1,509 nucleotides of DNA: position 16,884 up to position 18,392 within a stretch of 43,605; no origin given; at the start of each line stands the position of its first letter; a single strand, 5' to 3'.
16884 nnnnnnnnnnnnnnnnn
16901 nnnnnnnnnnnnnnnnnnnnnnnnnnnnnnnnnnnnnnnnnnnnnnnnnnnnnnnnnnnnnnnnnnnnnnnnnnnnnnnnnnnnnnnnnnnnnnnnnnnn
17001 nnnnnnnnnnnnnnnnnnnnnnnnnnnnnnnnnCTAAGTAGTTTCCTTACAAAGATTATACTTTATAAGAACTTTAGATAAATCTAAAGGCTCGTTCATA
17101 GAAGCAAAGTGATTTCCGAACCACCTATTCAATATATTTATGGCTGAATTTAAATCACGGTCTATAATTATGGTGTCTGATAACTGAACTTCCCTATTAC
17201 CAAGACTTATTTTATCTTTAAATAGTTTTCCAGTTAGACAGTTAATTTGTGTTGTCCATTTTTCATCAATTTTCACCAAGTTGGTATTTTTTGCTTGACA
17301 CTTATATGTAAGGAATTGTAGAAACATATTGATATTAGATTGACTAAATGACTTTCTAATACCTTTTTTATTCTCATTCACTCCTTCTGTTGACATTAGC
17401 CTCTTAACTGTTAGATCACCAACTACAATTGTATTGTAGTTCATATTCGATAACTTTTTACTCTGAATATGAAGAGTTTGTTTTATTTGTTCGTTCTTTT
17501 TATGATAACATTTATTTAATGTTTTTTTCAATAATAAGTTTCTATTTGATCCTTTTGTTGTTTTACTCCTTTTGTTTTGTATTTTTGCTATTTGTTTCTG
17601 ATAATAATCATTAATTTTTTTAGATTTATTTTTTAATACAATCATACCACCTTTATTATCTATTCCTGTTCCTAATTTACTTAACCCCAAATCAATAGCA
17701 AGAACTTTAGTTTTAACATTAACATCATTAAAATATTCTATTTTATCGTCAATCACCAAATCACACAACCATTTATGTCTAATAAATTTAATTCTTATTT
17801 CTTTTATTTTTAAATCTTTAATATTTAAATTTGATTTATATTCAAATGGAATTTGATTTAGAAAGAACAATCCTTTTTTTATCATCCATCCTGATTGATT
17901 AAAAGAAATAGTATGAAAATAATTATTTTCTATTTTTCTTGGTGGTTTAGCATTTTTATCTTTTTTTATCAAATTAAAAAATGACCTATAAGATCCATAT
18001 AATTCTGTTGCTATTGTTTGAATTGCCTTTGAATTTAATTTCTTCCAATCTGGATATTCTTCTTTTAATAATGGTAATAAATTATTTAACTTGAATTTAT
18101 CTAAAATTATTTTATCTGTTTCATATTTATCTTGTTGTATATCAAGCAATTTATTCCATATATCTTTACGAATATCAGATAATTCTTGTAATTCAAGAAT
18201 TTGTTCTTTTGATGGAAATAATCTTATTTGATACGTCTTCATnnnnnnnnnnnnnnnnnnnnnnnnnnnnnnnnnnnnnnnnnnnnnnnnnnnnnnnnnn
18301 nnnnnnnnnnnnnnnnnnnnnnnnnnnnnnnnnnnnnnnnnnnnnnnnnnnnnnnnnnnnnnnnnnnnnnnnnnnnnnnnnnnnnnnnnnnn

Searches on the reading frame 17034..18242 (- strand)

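Call 3: search_protein_families(library=pfam, proteins=[window:17034-18242:-], max_evalue=0.1)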
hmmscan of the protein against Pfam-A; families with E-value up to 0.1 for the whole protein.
window:17034-18242:- (402 aa): 3 families
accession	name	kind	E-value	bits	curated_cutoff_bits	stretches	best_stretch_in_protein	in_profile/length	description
PF01385.25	OrfB_IS605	-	2.4e-09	37.9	30.5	1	177-283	15-117/120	Probable transposase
PF07282.18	Cas12f1-like_TNB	-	9.6e-09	35.7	26.3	1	306-370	3-60/60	Cas12f1-like, TNB domain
PF12323.14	HTH_OrfB_IS605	-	6.5e-07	29.2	21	1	2-43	4-45/47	Helix-turn-helix domain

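Call 5: search_protein_families(library=phrogs, proteins=[window:17034-18242:-], max_evalue=0.01)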
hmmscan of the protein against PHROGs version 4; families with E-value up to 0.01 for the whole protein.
window:17034-18242:- (402 aa): 4 families
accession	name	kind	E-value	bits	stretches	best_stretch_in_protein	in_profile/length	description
phrog_506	-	integration and excision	3.4e-58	198.7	1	1-373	7-363/403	transposase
phrog_12300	-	integration and excision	2.7e-14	54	1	156-371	40-238/286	transposase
phrog_13964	-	integration and excision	2e-10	41.7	1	2-243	3-227/237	transposase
phrog_17087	-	unknown function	3.7e-06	28.1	1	244-373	9-131/141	-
